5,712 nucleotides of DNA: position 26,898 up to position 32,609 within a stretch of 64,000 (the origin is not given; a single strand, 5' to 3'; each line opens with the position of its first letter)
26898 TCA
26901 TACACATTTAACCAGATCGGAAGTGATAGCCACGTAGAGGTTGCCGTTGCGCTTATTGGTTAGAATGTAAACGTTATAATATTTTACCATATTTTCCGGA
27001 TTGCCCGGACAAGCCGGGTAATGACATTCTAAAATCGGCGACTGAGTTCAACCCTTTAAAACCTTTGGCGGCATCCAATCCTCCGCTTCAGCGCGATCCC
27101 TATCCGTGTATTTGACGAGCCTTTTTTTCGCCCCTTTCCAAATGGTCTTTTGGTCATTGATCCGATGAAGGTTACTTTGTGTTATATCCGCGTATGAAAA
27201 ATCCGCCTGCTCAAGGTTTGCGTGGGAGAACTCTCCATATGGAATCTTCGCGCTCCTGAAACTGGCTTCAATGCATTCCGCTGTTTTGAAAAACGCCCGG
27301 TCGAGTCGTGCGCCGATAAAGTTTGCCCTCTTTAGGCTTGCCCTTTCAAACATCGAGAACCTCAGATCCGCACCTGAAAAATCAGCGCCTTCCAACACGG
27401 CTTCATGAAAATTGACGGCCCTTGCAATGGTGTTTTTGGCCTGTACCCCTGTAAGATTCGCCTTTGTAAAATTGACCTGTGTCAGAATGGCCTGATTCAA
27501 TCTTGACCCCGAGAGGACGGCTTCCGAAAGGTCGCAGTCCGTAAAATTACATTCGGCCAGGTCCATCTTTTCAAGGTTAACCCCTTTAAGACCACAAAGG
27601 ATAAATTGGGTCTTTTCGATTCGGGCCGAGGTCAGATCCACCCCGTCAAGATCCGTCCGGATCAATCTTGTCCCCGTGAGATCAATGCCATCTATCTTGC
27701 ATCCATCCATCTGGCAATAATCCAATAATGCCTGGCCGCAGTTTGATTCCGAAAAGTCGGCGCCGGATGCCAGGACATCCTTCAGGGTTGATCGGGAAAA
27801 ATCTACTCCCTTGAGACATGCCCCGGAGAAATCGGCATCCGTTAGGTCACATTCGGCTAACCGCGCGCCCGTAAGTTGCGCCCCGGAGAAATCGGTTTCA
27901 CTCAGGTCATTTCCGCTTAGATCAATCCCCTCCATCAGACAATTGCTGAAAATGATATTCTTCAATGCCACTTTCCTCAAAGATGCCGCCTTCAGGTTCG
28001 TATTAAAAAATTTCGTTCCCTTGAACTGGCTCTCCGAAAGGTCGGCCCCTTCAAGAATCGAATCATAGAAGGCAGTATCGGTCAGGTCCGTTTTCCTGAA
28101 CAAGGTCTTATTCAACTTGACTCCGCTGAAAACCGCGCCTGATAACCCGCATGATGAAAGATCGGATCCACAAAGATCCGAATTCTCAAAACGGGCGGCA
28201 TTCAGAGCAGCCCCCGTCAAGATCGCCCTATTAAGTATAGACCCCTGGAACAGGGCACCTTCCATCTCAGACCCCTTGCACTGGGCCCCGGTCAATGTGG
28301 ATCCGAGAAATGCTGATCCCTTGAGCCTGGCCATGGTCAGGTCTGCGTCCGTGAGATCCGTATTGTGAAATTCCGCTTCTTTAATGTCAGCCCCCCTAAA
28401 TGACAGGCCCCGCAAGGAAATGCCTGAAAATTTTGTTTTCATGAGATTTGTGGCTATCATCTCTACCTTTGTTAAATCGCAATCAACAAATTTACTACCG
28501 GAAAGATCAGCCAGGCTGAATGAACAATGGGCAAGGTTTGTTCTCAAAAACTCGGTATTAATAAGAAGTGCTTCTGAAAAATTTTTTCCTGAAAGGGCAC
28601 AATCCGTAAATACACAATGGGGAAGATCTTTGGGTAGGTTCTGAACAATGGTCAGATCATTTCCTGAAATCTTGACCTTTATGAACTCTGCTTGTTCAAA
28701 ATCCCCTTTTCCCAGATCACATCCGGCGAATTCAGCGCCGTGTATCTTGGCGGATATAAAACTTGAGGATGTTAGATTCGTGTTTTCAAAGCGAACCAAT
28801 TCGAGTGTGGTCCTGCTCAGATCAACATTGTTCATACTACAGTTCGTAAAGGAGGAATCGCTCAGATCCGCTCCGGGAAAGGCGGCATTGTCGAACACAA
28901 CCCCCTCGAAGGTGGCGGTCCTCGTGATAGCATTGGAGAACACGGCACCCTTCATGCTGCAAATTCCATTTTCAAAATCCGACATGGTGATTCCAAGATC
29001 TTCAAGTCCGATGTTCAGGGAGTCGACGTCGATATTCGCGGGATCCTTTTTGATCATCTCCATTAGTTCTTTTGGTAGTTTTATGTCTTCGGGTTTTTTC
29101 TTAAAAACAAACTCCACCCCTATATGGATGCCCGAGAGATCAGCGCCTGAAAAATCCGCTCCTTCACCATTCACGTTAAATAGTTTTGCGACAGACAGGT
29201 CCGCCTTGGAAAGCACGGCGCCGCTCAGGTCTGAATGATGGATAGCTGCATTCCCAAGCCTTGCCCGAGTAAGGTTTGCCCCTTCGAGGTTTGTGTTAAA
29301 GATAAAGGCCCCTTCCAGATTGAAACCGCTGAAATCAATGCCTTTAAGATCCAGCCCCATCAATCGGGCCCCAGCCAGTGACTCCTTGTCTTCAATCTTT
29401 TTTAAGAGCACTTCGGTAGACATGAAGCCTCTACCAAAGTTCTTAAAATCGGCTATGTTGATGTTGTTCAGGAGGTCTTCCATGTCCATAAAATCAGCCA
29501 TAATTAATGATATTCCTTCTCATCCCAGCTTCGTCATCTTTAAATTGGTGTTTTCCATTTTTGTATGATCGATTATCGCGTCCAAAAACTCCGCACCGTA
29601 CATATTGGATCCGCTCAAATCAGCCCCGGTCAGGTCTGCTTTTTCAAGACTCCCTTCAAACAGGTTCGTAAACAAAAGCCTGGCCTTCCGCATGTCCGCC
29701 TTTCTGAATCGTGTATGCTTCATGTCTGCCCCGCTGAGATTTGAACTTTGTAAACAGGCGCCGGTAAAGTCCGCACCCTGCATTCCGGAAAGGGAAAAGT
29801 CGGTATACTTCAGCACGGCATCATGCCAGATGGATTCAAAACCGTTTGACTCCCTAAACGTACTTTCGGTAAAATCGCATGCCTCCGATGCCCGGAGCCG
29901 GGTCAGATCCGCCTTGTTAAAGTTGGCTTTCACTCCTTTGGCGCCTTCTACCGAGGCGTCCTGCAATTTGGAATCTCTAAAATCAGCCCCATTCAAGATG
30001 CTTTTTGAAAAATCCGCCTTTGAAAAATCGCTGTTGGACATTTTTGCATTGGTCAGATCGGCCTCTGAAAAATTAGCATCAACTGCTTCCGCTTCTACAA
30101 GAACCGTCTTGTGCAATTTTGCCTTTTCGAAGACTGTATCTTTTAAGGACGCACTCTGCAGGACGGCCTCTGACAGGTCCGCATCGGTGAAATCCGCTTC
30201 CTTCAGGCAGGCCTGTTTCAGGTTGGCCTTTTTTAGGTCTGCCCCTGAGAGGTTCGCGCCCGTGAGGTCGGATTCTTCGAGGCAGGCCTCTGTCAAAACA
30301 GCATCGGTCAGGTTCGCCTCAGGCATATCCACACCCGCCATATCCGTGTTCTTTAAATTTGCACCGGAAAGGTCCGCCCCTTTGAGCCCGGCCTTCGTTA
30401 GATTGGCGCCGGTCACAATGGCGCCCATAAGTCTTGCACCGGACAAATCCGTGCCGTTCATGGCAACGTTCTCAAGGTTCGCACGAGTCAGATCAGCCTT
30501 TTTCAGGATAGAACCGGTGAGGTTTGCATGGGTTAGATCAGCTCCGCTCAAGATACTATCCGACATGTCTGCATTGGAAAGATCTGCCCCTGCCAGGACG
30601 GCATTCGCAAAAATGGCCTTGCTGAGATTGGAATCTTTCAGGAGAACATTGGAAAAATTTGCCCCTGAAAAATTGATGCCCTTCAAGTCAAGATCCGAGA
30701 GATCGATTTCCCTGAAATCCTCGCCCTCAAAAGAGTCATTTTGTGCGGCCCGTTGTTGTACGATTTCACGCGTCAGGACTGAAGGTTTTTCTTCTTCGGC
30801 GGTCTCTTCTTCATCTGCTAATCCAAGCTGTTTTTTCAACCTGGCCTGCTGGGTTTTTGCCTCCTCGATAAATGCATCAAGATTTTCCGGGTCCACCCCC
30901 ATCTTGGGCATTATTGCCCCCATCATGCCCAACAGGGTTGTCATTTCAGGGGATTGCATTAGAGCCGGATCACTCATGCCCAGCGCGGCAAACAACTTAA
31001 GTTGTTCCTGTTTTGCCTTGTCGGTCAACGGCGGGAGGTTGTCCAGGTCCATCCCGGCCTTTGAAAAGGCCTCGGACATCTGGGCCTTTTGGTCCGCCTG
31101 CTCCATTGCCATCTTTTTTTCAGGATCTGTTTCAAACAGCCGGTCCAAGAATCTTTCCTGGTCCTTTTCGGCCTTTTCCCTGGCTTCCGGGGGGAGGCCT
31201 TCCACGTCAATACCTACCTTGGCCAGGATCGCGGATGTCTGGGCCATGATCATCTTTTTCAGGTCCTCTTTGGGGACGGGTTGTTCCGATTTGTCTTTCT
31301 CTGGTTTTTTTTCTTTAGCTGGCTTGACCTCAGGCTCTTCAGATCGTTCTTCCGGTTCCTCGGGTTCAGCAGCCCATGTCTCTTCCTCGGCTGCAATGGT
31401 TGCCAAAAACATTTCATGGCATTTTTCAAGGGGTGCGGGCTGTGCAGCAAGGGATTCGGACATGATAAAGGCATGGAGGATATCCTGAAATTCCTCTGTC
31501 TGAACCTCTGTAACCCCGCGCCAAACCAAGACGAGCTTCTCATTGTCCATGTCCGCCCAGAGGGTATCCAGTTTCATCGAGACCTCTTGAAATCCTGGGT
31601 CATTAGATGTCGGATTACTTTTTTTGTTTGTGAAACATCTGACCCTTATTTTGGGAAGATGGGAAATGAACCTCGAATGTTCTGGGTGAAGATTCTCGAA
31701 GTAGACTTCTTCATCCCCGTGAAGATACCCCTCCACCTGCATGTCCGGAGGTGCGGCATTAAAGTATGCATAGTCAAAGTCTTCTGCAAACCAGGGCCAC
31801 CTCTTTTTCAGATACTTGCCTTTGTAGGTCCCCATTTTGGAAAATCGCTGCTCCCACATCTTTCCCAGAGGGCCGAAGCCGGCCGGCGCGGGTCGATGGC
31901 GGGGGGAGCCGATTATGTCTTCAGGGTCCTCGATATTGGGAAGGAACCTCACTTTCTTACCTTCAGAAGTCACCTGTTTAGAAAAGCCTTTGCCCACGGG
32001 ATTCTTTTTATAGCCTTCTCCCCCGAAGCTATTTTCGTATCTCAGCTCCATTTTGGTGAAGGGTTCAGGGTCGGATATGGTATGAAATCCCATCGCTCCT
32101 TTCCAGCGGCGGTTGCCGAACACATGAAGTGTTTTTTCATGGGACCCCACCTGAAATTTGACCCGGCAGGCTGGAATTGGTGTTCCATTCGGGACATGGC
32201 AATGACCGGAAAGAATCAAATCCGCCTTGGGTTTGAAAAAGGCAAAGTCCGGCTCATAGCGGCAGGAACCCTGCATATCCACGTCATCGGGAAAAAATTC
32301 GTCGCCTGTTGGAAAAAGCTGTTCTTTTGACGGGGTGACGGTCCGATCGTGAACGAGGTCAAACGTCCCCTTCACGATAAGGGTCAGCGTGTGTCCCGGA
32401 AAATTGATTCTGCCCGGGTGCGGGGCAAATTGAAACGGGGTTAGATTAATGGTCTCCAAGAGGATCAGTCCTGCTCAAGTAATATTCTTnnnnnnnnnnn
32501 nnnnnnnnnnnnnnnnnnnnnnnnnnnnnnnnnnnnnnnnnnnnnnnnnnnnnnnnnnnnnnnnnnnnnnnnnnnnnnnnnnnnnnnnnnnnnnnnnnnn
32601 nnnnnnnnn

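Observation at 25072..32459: TagAB/TagB/TagC/TagD-like tail-tip module with about 1,200 aa of pentapeptide-repeat beta-helix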

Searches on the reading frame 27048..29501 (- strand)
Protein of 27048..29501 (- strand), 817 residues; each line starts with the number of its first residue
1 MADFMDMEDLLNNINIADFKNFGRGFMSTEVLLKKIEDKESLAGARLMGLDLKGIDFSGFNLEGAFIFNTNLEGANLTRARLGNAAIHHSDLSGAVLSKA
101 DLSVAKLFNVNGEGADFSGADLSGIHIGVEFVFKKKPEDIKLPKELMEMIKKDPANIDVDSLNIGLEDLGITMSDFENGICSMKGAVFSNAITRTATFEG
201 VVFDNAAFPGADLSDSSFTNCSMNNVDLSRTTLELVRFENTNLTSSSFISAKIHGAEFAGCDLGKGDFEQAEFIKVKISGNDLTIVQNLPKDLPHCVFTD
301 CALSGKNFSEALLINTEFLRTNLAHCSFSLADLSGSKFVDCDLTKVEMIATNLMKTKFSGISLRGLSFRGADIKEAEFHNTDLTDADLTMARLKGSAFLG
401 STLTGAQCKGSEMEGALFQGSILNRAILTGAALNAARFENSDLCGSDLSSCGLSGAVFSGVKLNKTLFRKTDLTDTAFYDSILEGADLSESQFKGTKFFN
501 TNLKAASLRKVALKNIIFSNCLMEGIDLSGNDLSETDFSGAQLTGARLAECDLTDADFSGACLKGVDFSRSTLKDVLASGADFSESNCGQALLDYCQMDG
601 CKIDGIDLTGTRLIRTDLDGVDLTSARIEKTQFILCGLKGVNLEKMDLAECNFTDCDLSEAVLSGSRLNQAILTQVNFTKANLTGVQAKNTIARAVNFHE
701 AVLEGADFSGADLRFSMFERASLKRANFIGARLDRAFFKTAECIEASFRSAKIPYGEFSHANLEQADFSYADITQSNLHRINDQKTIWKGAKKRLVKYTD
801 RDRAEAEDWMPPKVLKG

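Call 3: search_protein_families(library=pfam, proteins=[window:27048-29501:-], max_evalue=0.01)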
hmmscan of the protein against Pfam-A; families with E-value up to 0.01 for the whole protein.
window:27048-29501:- (817 aa): 6 families
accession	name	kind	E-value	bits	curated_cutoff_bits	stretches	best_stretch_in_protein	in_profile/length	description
PF00805.28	Pentapeptide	-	6.6e-115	374.4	20.2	21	532-570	2-40/40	Pentapeptide repeats (8 copies)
PF13599.13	Pentapeptide_4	-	8.5e-108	353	38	14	195-268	5-78/78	Pentapeptide repeat region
PF13576.12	Pentapeptide_3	-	2.7e-50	168.8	27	3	535-572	8-48/48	Pentapeptide repeats (9 copies)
PF25296.1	Decapeptide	-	7e-18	64.7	45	3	329-396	3-70/74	Decapeptide repeat region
PF23894.2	LD_SV2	-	1.2e-17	64.5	29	1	188-248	32-92/92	SV2A/B/C luminal domain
PF05264.16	CfAFP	-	3.1e-08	34.2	25.9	0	196-264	47-117/137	Choristoneura fumiferana antifreeze protein (CfAFP)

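Call 6: search_protein_families(library=ncbifam, proteins=[window:27048-29501:-], max_evalue=0.01)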
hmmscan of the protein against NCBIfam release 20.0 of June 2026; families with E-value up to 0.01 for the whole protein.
window:27048-29501:- (817 aa): 20 families
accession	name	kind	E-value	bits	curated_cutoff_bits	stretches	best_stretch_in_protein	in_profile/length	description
NF047416.1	penta_HetL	equivalog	6.2e-92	307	260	7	639-782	16-159/218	heterocyst differentiation pentapeptide repeat protein HetL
NF052603.1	penta_Alr5209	equivalog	8e-66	219.2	125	9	40-118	18-96/113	Alr5209 family pentapeptide repeat protein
NF033086.2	penta_rpt_Qnr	equivalog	3.9e-50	170.5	240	6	615-785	4-185/211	Qnr family pentapeptide repeat protein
NF011743.0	PRK15196.1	equivalog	1.8e-49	168.5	354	6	358-523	149-324/350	type III secretion system effector PipB2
NF011744.0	PRK15197.1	equivalog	1.3e-45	155.8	274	7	526-643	154-267/291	SPI-2 type III secretion system effector PipB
NF000420.1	penta_rpt_QnrB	exception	2.3e-41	142.2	460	4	533-690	25-178/214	QnrB family quinolone resistance pentapeptide repeat protein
NF000349.1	mfpA_AE000516.2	equivalog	3.9e-41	140.9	360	6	296-429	27-160/183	pentapeptide repeat protein MfpA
NF000421.1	penta_rpt_QnrVC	exception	7.9e-38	130.6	460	5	328-494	13-185/218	QnrVC family quinolone resistance pentapeptide repeat protein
NF012152.0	penta_rpt_QnrC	exception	3e-36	125.4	500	4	438-629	8-200/221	QnrC family quinolone resistance pentapeptide repeat protein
NF000071.4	penta_rpt_QnrA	exception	3.3e-36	125.1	450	7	372-563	2-189/218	QnrA family quinolone resistance pentapeptide repeat protein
NF000139.2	penta_rpt_QnrD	exception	1.1e-35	123.5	425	6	622-792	14-195/214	QnrD family quinolone resistance pentapeptide repeat protein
NF033375.2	penta_rpt_QnrE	exception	6.1e-35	121.1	480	4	417-613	4-196/214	QnrE family quinolone resistance pentapeptide repeat protein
NF012151.0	penta_rpt_QnrAS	exception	7.4e-35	121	490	5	467-613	58-199/218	QnrAS family quinolone resistance pentapeptide repeat protein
NF038182.1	penta_rpt_SmQnr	exception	5.9e-34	117.7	460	4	531-706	24-195/215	SmQnr family pentapeptide repeat protein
NF051894.1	anti_phage_HalA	equivalog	4.5e-32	111.6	250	3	193-270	48-126/338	anti-phage Hailong system effector protein HalA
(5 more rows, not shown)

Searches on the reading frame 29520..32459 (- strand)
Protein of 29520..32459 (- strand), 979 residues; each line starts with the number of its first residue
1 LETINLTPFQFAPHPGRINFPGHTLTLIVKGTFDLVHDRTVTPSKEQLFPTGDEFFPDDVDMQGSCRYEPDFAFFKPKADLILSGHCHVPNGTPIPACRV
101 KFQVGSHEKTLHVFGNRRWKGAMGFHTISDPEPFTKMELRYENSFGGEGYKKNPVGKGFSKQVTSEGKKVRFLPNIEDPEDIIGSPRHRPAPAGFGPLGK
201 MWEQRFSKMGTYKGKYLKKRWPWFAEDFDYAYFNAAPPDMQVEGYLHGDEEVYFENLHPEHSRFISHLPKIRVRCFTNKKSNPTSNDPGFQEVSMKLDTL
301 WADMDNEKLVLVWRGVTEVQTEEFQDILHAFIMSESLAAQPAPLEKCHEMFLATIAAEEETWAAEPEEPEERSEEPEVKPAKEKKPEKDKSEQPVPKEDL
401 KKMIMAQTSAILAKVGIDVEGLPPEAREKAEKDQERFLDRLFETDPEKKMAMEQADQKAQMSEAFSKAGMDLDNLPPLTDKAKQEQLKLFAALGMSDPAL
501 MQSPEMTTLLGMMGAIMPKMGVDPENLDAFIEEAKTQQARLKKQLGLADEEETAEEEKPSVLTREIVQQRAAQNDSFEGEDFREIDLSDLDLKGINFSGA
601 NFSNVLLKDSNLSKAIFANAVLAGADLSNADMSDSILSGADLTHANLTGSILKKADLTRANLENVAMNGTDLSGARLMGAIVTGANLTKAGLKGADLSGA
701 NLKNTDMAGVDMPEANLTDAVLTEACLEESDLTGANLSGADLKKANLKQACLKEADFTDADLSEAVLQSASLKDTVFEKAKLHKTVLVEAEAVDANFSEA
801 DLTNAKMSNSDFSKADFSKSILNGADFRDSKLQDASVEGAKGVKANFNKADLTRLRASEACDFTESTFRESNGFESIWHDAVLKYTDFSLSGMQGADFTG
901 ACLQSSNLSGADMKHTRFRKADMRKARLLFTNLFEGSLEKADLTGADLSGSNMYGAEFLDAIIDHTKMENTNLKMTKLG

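Call 3: search_protein_families(library=pfam, proteins=[window:29520-32459:-], max_evalue=0.01)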
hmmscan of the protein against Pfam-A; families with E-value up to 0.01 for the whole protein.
window:29520-32459:- (979 aa): 6 families
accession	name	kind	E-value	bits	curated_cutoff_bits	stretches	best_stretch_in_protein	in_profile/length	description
PF09937.14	DUF2169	-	2.7e-93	313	25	1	23-314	4-294/294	Uncharacterized protein conserved in bacteria (DUF2169)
PF00805.28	Pentapeptide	-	1.5e-86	283.7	20.2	14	795-834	1-40/40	Pentapeptide repeats (8 copies)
PF13599.13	Pentapeptide_4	-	6.5e-45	151.5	38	7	752-827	3-78/78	Pentapeptide repeat region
PF13576.12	Pentapeptide_3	-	9e-35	119.1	27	4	794-833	3-45/48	Pentapeptide repeats (9 copies)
PF25296.1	Decapeptide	-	4.4e-11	42.9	45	1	719-774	14-69/74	Decapeptide repeat region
PF23894.2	LD_SV2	-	6.1e-07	30.1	29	0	739-797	34-92/92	SV2A/B/C luminal domain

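Call 6: search_protein_families(library=ncbifam, proteins=[window:29520-32459:-], max_evalue=0.01)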
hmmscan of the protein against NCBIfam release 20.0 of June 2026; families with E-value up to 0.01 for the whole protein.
window:29520-32459:- (979 aa): 19 families
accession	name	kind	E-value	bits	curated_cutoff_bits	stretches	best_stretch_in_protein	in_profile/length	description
NF047416.1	penta_HetL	equivalog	7.2e-57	192.3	260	3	580-737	13-165/218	heterocyst differentiation pentapeptide repeat protein HetL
NF052603.1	penta_Alr5209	equivalog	2.5e-50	169.3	125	5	564-658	2-96/113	Alr5209 family pentapeptide repeat protein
NF011744.0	PRK15197.1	equivalog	8.1e-38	130.2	274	5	661-755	160-254/291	SPI-2 type III secretion system effector PipB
NF011743.0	PRK15196.1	equivalog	1.6e-36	125.9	354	3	692-860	154-312/350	type III secretion system effector PipB2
NF000421.1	penta_rpt_QnrVC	exception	2.1e-36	125.9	460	5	623-779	9-166/218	QnrVC family quinolone resistance pentapeptide repeat protein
NF033086.2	penta_rpt_Qnr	equivalog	5.3e-35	121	240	4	705-838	46-179/211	Qnr family pentapeptide repeat protein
NF000071.4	penta_rpt_QnrA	exception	1.1e-24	87.4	450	3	580-717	62-194/218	QnrA family quinolone resistance pentapeptide repeat protein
NF000349.1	mfpA_AE000516.2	equivalog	4.9e-24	85.1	360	4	576-716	8-148/183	pentapeptide repeat protein MfpA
NF012152.0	penta_rpt_QnrC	exception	8.8e-24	84.7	500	3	663-839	9-186/221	QnrC family quinolone resistance pentapeptide repeat protein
NF000420.1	penta_rpt_QnrB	exception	3.8e-22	79.3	460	2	567-771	10-195/214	QnrB family quinolone resistance pentapeptide repeat protein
NF012151.0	penta_rpt_QnrAS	exception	1.8e-20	73.9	490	3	796-976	12-182/218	QnrAS family quinolone resistance pentapeptide repeat protein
NF033900.0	T4SS_IcmE_DotG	equivalog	4.4e-20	71.4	750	2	597-863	194-465/1008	type IVB secretion system protein DotG/IcmE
NF033375.2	penta_rpt_QnrE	exception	7.1e-20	71.9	480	2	593-678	117-197/214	QnrE family quinolone resistance pentapeptide repeat protein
NF000056.3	penta_rpt_QnrS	exception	9.9e-20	71.1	460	3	576-693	78-195/218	QnrS family quinolone resistance pentapeptide repeat protein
NF038182.1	penta_rpt_SmQnr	exception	1.4e-19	70.8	460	3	624-743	94-198/215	SmQnr family pentapeptide repeat protein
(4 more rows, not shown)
